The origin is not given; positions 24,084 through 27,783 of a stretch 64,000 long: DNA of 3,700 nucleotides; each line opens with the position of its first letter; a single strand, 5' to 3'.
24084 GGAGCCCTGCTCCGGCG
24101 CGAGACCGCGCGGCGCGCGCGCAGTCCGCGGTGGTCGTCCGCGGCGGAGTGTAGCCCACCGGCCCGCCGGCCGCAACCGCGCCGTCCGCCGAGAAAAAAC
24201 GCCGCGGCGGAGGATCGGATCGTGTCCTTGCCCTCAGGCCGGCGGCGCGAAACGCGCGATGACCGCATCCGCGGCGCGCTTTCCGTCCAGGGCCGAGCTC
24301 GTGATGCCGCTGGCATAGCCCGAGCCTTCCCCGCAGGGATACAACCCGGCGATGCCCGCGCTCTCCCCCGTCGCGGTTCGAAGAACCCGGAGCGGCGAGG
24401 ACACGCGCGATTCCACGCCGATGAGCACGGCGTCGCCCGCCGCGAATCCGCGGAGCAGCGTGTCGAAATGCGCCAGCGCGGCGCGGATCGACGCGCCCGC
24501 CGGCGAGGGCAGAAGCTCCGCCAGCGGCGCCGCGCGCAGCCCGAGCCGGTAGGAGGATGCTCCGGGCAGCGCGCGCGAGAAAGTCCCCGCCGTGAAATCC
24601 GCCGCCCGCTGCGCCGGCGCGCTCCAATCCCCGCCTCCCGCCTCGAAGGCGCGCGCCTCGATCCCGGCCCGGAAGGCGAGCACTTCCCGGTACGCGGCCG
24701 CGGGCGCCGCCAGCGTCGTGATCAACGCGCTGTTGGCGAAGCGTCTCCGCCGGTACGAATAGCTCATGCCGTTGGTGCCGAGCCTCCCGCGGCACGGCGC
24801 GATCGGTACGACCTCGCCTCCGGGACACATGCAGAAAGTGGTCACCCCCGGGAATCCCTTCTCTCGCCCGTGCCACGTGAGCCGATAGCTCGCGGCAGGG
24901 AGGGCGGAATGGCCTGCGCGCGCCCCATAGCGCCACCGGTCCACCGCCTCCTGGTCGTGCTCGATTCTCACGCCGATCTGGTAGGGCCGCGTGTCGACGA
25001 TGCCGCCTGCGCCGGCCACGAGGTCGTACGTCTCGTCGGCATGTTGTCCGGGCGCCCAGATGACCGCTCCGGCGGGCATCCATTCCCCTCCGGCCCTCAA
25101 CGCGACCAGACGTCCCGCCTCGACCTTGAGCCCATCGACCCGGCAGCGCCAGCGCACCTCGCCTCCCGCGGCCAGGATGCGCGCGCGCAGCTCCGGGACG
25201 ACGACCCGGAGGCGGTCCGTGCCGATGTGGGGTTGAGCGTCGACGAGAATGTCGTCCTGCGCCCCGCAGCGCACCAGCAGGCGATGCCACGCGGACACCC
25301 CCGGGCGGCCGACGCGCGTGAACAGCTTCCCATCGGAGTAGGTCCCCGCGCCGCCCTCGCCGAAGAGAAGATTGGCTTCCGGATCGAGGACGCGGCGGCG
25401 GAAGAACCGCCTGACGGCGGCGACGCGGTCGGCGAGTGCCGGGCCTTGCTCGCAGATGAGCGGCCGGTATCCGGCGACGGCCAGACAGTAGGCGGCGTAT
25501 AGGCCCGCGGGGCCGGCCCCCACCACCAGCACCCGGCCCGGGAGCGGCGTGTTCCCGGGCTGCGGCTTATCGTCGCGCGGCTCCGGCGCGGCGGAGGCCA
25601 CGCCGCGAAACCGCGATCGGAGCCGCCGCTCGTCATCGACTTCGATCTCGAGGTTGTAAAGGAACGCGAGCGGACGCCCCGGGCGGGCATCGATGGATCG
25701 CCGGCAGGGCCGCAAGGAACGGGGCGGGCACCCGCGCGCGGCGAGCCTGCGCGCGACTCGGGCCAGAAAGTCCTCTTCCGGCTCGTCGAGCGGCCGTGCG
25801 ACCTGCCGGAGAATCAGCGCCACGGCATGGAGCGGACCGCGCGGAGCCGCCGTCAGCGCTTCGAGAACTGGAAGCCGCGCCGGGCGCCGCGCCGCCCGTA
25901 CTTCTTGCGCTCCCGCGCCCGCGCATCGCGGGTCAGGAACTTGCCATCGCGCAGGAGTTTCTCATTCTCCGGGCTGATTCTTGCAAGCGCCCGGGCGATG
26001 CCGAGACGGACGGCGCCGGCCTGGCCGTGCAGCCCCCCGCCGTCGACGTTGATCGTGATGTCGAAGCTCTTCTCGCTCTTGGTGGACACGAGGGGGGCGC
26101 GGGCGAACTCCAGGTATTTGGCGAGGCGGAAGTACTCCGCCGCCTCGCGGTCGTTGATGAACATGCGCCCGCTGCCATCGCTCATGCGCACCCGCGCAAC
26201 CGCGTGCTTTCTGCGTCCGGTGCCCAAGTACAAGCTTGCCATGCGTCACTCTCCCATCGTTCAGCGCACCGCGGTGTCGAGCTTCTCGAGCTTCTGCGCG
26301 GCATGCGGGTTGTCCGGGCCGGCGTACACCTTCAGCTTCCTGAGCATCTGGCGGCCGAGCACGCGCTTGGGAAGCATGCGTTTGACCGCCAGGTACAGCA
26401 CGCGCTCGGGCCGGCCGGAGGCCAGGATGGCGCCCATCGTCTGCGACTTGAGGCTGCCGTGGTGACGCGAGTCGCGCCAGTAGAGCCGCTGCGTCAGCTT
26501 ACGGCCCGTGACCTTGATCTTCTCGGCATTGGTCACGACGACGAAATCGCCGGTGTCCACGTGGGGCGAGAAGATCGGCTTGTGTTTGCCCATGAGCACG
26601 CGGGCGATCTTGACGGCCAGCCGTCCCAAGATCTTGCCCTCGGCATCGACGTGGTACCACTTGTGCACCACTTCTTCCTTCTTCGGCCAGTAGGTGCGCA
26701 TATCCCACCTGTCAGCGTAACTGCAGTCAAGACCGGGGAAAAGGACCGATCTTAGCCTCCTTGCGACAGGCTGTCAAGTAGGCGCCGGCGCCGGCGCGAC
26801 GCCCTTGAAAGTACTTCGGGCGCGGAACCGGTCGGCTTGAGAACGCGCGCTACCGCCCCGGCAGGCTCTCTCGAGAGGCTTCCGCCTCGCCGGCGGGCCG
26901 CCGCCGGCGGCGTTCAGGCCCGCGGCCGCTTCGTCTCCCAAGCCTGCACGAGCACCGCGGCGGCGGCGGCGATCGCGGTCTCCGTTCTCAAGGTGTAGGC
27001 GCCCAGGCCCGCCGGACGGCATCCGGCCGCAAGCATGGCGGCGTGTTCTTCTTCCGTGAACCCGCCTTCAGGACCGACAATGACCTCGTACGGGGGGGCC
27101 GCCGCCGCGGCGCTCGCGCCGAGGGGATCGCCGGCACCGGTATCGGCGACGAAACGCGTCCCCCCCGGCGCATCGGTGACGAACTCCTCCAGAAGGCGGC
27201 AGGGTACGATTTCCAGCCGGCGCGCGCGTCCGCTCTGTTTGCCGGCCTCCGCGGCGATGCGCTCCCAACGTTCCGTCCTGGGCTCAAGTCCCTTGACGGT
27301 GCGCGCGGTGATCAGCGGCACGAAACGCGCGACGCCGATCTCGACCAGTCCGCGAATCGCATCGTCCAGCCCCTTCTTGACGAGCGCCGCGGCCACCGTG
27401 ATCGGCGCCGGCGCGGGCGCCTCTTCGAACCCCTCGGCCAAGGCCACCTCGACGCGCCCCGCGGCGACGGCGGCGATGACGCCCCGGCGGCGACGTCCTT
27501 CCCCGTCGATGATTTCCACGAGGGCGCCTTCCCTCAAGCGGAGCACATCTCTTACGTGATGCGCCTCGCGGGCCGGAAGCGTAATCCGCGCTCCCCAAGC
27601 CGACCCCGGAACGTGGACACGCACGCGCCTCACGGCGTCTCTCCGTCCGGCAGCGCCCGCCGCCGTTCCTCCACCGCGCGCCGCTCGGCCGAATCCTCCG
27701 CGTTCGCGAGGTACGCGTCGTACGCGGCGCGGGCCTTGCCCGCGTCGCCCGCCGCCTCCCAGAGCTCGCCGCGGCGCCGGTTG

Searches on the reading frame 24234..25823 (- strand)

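Call 44: search_protein_families(library=pfam, proteins=[window:24234-25823:-], max_evalue=0.001)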
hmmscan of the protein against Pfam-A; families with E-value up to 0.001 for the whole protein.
window:24234-25823:- (529 aa): 6 families
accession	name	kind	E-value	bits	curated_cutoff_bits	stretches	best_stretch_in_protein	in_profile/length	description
PF21688.3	FAD-depend_C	-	2e-53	182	27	1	280-473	1-196/197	FAD-dependent protein, C-terminal domain-like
PF01266.30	DAO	-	2.9e-07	30.8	27.9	1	97-131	1-35/353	FAD dependent oxidoreductase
PF13450.12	NAD_binding_8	-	4.7e-06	27.2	21.9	1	100-153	1-52/68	NAD(P)-binding Rossmann-like domain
PF03486.20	HI0933_like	-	0.0007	19.5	50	0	97-134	2-39/244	HI0933-like protein Rossmann domain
PF07992.20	Pyr_redox_2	-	0.00074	19.5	26.1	0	97-128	2-33/291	Pyridine nucleotide-disulphide oxidoreductase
PF00890.30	FAD_binding_2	-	0.00078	19.2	20.4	1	98-129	2-33/414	FAD binding domain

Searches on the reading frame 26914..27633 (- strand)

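Call 44: search_protein_families(library=pfam, proteins=[window:26914-27633:-], max_evalue=0.001)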
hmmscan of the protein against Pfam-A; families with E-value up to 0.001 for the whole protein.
window:26914-27633:- (239 aa): 2 families
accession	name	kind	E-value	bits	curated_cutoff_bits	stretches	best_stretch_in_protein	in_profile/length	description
PF04452.19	Methyltrans_RNA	-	2.8e-34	118.5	23.9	1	74-228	3-164/165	RNA methyltransferase domain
PF20260.4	PUA_4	-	2.2e-08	34.5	23.9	1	19-63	1-45/48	RNA methyltransferase PUA domain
